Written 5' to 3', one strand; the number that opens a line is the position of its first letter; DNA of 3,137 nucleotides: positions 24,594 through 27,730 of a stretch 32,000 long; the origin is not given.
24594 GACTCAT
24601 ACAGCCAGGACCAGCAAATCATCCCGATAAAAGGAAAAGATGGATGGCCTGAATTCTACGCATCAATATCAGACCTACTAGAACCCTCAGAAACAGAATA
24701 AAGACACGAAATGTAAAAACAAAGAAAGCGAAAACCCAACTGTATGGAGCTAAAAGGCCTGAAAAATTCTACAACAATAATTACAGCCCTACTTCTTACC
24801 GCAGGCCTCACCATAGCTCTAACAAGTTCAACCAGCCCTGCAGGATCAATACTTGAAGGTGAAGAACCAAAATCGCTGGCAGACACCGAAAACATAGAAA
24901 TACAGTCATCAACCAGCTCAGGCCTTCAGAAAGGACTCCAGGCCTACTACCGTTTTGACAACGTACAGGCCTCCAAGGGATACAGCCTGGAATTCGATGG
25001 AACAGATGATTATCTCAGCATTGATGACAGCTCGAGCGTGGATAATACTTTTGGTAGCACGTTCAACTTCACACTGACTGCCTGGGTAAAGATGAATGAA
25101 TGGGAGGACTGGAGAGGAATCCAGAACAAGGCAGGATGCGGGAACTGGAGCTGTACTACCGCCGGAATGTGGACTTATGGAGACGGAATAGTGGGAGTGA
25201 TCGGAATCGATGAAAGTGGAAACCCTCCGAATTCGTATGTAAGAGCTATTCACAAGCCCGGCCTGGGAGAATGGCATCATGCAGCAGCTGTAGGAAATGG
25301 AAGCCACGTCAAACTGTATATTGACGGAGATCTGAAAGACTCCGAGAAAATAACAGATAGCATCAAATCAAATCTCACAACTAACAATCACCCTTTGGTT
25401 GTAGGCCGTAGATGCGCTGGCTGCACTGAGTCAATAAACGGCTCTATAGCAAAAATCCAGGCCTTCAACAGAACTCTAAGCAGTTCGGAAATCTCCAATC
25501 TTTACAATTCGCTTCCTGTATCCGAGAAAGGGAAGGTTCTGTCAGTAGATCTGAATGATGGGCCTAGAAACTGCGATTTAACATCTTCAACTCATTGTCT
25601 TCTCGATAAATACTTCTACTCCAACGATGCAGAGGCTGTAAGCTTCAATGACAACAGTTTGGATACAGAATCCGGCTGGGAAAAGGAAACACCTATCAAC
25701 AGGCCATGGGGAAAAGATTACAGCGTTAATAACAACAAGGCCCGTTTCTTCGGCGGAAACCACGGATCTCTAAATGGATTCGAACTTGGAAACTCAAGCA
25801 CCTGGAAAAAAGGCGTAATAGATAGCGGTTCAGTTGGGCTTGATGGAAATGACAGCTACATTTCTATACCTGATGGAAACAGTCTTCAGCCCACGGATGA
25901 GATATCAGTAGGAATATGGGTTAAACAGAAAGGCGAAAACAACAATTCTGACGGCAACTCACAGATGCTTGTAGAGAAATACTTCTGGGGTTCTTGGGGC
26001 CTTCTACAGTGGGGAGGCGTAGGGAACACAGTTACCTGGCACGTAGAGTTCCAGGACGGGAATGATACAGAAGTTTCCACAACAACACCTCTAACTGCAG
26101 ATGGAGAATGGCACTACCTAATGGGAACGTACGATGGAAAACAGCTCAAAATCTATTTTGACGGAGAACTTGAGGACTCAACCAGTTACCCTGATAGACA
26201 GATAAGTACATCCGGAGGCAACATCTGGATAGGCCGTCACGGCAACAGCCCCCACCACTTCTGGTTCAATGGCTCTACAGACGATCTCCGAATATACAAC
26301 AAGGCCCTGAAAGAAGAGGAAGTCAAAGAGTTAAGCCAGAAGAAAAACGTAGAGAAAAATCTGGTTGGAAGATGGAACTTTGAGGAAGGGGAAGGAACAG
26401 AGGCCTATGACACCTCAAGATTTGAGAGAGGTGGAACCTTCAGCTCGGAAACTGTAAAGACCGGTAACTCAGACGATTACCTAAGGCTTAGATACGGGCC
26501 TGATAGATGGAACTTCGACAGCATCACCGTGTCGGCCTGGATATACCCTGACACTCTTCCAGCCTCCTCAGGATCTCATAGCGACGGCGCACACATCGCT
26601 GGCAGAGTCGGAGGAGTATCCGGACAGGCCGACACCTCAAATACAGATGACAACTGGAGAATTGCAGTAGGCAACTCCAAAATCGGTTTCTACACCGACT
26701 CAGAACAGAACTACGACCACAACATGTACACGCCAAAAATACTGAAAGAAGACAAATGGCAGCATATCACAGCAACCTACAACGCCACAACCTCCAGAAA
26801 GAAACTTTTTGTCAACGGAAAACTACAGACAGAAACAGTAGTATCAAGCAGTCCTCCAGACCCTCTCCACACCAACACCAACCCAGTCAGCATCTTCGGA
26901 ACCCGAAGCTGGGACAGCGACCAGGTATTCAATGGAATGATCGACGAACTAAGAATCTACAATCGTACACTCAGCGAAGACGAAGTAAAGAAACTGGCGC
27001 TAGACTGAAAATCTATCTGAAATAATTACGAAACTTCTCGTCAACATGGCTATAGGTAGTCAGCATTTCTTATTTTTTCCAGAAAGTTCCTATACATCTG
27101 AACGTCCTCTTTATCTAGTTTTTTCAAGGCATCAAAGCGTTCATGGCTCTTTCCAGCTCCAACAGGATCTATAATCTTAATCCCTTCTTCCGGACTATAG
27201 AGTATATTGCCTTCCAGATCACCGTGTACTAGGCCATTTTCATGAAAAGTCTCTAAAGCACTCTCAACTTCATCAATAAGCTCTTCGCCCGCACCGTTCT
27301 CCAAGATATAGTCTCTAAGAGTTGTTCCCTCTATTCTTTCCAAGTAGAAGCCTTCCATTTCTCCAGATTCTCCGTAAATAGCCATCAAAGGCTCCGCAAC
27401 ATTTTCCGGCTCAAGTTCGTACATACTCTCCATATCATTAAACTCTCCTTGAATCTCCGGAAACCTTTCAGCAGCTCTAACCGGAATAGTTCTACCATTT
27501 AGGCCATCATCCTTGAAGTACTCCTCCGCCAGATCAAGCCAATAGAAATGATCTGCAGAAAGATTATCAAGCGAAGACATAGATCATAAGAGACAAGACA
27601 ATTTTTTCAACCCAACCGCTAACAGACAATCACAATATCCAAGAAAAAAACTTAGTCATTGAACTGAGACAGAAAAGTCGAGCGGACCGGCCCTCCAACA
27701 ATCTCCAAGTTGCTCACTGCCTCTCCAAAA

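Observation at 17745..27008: Cluster of three paralogous secreted triple-LamG proteins with an embedded REC-PAS regulator: candidate surface-interaction system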

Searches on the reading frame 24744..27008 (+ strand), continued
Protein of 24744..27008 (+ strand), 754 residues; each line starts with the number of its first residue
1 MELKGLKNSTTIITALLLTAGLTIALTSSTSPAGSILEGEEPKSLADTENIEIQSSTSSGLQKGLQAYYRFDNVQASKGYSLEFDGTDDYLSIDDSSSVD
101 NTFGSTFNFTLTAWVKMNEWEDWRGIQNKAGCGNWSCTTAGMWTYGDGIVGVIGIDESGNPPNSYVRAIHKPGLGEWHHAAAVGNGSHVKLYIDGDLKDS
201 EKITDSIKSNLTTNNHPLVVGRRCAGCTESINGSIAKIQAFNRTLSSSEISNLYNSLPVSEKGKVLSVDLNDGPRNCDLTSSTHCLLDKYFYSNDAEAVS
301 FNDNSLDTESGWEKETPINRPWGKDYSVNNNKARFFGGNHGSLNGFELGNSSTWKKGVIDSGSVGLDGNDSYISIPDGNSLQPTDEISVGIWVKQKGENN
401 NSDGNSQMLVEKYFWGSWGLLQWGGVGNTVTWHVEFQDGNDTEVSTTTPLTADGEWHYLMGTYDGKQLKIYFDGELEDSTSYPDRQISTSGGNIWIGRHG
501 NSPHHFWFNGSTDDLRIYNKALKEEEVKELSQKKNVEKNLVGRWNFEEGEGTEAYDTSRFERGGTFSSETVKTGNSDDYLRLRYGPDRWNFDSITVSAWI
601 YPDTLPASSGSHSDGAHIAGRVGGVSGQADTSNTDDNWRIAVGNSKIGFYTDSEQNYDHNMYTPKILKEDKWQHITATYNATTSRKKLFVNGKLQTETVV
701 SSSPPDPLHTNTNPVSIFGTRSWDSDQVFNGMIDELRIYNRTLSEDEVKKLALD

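Call 71: find_encoding_contigs(protein=P0007, flank=10000, max_places=2)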
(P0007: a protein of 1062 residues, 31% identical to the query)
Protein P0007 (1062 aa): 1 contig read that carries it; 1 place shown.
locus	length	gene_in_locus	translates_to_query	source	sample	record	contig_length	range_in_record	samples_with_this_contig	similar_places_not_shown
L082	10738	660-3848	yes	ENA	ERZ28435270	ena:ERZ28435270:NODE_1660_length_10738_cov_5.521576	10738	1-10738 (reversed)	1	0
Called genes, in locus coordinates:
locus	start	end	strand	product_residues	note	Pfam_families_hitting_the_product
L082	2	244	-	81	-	?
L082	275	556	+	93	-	PF05239:PRC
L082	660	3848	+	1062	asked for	PF07953:Toxin_R_bind_N (faint), PF13385:Laminin_G_3, PF17517:IgGFc_binding (weak)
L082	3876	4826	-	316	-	PF12826:HHH_2 (faint), PF14520:HHH_5, PF00154:RecA_N, PF13481:AAA_25, PF08423:Rad51, PF06745:ATPase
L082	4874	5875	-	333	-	PF09999:DUF2240 (weak), PF01336:tRNA_anti-codon (weak), PF08646:Rep_fac-A_C (faint)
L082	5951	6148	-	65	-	PF00125:Histone (weak), PF00808:CBFD_NFYB_HMF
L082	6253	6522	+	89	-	PF25213:HVO_A0261_N (weak), PF13463:HTH_27 (weak), PF22665:WHD_DUF6293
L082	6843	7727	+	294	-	-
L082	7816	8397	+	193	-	-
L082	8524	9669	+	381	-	-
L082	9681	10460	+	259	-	-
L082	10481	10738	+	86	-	?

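Call 72: find_encoding_contigs(protein=P0003, flank=10000, max_places=2)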
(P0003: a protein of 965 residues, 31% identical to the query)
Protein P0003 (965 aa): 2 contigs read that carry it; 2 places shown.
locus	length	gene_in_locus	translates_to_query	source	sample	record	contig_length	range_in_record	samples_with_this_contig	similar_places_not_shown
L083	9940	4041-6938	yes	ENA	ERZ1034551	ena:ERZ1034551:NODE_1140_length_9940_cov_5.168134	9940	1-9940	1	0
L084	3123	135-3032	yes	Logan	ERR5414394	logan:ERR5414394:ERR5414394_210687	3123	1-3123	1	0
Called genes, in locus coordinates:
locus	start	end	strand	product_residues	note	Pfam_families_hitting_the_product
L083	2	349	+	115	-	?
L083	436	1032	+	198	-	PF00677:Lum_binding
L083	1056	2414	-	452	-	PF01134:GIDA, PF07992:Pyr_redox_2, PF13434:Lys_Orn_oxgnase (faint), PF13738:Pyr_redox_3, PF00070:Pyr_redox, PF02852:Pyr_redox_dim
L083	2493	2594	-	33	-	-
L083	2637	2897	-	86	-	-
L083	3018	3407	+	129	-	PF01638:HxlR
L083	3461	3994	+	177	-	-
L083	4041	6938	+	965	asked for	PF06439:3keto-disac_hyd (faint), PF07953:Toxin_R_bind_N (faint), PF13385:Laminin_G_3, PF00054:Laminin_G_1 (faint), PF13385:Laminin_G_3, PF02210:Laminin_G_2 (weak), PF21722:Gly_rich_2, PF13385:Laminin_G_3, +1 more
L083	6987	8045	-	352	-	PF00890:FAD_binding_2 (faint), PF01134:GIDA (faint), PF01266:DAO (faint), PF01494:FAD_binding_3 (faint), PF02254:TrkA_N (faint), PF07992:Pyr_redox_2, PF13738:Pyr_redox_3, PF00070:Pyr_redox, +6 more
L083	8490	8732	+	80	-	-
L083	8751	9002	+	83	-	-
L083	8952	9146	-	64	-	-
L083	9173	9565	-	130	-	-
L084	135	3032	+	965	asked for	PF06439:3keto-disac_hyd (faint), PF07953:Toxin_R_bind_N (faint), PF13385:Laminin_G_3, PF00054:Laminin_G_1 (faint), PF13385:Laminin_G_3, PF02210:Laminin_G_2 (weak), PF21722:Gly_rich_2, PF13385:Laminin_G_3, +1 more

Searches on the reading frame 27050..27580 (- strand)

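Call 4: search_protein_families(library=pfam, proteins=[window:27050-27580:-], max_evalue=0.01)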
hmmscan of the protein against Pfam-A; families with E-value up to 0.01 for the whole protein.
window:27050-27580:- (176 aa): 3 families
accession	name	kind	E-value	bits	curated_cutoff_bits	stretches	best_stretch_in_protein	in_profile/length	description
PF00069.31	Pkinase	-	6.6e-05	22.9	31.7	1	71-138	69-141/263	Protein kinase domain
PF01163.29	RIO1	-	0.00051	20.2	22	1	97-170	105-177/187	RIO domain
PF06176.17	WaaY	-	0.0056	16.8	20.3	1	80-158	122-196/229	Lipopolysaccharide core biosynthesis protein (WaaY)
